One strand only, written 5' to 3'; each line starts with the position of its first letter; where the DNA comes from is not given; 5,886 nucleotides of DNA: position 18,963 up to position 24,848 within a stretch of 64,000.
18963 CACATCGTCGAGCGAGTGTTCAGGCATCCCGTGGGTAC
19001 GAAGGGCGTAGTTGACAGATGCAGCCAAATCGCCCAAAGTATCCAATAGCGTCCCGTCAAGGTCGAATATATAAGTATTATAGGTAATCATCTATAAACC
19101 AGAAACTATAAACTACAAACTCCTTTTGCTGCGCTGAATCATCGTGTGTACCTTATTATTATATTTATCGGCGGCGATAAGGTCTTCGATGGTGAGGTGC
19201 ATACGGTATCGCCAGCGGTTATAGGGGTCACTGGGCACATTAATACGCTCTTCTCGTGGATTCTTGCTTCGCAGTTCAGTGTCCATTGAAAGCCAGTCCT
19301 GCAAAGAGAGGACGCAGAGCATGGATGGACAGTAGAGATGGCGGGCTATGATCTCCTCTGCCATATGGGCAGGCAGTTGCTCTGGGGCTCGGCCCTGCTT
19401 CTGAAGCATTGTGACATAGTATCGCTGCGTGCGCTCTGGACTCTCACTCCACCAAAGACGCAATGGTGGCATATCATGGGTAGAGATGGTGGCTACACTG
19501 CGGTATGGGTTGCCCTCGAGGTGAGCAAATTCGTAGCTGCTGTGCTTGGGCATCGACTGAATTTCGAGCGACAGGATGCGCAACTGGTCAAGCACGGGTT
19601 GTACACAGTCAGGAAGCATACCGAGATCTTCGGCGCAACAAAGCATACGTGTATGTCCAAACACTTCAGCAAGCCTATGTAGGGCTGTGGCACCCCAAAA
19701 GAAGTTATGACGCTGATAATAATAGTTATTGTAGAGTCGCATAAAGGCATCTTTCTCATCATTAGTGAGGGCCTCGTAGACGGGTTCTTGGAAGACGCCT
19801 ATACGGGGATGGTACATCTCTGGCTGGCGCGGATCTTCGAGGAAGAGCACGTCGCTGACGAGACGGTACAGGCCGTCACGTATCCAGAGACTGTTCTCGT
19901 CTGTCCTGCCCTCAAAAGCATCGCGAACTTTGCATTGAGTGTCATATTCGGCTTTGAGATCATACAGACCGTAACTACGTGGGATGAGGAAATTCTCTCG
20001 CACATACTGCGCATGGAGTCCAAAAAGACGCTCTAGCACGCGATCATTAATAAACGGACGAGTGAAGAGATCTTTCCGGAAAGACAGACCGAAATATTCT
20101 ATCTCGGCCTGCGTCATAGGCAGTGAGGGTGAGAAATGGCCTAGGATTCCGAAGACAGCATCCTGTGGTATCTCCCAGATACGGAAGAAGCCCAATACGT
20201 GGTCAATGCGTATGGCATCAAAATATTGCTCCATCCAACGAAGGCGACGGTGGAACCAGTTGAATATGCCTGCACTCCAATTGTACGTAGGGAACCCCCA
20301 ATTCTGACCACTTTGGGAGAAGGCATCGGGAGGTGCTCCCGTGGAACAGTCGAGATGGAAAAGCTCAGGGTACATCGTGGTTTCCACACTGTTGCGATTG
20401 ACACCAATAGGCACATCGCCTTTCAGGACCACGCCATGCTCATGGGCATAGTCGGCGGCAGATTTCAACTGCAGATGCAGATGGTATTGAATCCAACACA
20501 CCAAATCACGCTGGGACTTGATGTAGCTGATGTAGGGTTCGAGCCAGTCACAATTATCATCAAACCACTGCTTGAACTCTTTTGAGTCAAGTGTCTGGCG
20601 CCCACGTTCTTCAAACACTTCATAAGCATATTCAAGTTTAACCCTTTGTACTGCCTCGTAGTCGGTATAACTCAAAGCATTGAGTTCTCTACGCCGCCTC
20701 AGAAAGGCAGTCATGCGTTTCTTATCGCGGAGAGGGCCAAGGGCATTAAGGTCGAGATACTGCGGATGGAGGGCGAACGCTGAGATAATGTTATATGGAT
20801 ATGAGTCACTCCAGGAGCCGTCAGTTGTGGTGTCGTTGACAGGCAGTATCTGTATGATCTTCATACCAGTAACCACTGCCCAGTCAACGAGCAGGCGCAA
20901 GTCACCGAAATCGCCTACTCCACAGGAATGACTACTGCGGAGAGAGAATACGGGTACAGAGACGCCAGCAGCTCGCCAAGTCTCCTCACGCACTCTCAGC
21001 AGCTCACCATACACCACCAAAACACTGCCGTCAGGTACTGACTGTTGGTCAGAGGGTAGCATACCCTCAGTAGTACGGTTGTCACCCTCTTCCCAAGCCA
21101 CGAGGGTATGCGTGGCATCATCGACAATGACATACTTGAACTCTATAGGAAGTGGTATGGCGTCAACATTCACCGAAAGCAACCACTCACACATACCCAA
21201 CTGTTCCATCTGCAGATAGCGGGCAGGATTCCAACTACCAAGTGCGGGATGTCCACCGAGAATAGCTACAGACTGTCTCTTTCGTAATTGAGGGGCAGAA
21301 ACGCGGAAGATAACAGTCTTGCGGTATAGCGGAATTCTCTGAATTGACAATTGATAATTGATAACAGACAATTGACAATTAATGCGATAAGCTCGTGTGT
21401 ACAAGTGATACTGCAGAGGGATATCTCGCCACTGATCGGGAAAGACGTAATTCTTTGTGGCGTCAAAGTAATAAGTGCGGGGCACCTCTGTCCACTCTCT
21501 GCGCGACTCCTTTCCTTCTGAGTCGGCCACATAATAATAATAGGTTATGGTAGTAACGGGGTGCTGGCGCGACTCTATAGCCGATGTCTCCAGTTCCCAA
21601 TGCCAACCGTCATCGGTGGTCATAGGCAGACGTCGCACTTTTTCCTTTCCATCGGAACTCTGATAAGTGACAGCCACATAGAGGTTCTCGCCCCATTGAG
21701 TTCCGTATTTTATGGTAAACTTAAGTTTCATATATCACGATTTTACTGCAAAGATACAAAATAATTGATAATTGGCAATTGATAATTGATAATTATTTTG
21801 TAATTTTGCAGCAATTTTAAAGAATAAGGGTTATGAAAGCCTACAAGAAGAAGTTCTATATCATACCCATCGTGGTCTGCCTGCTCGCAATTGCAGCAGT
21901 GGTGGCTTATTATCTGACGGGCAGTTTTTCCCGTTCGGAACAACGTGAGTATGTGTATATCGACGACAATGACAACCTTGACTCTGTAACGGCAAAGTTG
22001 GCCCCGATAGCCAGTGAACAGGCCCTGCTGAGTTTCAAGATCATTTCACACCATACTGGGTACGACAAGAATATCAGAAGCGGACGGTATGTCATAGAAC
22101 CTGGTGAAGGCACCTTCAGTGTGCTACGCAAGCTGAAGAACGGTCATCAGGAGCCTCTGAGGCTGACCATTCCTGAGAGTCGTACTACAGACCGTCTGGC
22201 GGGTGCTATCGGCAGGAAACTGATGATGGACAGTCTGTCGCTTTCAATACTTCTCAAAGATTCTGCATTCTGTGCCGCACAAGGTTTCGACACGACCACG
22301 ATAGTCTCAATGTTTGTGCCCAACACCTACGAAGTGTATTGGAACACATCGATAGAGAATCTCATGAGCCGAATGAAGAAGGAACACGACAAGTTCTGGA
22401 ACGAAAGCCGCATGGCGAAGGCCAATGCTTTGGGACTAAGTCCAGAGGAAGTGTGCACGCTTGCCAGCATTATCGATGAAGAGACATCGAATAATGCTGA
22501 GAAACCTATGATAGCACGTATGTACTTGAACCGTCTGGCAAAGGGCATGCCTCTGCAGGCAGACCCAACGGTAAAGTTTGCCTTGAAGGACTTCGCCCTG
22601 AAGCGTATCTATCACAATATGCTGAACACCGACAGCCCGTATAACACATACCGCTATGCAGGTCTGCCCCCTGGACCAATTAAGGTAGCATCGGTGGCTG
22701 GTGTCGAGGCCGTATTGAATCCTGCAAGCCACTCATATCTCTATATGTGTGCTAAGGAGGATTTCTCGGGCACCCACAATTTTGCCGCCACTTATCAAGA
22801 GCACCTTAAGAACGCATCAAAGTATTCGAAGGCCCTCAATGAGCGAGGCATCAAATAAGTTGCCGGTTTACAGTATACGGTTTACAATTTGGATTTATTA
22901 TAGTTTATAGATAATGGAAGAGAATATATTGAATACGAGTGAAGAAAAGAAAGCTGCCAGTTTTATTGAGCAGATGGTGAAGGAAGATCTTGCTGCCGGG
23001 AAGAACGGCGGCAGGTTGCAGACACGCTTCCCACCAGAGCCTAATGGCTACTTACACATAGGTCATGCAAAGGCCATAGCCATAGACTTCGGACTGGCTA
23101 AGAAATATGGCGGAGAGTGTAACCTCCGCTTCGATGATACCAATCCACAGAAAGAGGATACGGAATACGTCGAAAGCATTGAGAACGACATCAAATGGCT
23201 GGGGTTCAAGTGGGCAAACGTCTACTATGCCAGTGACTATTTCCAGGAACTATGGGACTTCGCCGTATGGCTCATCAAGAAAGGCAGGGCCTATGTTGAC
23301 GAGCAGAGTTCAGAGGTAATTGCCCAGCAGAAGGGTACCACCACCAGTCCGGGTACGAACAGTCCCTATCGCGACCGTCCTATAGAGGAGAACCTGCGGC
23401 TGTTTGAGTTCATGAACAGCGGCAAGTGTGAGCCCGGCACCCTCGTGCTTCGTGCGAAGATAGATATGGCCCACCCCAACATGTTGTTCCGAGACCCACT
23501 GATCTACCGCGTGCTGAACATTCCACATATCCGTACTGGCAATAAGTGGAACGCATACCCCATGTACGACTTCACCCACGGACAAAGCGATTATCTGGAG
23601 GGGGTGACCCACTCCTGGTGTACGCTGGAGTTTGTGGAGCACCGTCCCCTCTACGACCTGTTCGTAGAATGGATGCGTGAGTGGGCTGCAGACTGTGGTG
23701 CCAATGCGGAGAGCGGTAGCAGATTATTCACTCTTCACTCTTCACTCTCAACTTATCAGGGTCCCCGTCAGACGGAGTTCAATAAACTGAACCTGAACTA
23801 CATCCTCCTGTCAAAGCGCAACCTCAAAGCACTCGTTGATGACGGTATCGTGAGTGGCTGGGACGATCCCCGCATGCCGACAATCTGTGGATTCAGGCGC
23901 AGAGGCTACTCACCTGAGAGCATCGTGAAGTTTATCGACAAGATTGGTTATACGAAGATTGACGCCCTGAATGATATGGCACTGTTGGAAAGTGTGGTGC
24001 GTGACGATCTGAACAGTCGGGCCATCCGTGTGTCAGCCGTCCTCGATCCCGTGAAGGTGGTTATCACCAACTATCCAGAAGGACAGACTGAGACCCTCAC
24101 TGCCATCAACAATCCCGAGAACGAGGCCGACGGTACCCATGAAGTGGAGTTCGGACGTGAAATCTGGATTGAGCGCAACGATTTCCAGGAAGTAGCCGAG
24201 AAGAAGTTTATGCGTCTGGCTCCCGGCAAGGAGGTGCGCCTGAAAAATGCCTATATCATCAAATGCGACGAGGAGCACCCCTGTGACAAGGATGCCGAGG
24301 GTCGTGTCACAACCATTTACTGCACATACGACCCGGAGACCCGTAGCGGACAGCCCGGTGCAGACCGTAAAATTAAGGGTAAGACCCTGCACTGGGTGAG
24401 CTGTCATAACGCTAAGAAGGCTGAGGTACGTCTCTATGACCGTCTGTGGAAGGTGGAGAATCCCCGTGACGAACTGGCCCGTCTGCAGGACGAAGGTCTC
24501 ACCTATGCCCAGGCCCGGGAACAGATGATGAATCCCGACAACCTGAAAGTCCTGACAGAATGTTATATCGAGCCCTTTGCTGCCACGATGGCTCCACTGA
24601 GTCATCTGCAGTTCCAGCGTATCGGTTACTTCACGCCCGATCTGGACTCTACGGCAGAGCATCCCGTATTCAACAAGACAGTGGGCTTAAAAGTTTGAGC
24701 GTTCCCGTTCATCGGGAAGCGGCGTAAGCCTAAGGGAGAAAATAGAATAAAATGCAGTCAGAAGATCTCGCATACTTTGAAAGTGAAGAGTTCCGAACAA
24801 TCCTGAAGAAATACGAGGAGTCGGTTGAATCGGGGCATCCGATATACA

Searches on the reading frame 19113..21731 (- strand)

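Call 23: search_protein_families(library=pfam, proteins=[window:19113-21731:-], max_evalue=0.0001)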
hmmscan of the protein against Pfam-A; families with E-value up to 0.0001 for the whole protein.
window:19113-21731:- (872 aa): 2 families
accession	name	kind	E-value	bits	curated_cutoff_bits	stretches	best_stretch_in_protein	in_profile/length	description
PF02446.23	Glyco_hydro_77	-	2.4e-119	399.7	25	2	407-845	167-460/465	4-alpha-glucanotransferase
PF00686.25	CBM_20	-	1.9e-13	50.5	23.3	1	139-221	3-85/97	Starch binding domain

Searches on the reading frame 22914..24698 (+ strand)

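Call 22: search_protein_families(library=pfam, proteins=[window:22914-24698:+], max_evalue=0.0001)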
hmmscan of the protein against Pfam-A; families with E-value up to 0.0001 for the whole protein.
window:22914-24698:+ (594 aa): 3 families
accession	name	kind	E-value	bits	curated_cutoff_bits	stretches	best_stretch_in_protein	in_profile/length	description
PF00749.27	tRNA-synt_1c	-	9.7e-94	314.2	23.4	2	35-253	2-222/314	tRNA synthetases class I (E and Q), catalytic domain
PF03950.23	tRNA-synt_1c_C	-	5.5e-27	94.3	23.9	1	370-473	1-91/91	tRNA synthetases class I (E and Q), anti-codon binding domain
PF20974.2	tRNA-synt_1c_C2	-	1.3e-18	67.8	23.9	1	491-575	1-68/69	tRNA synthetases class I (E and Q), anti-codon binding domain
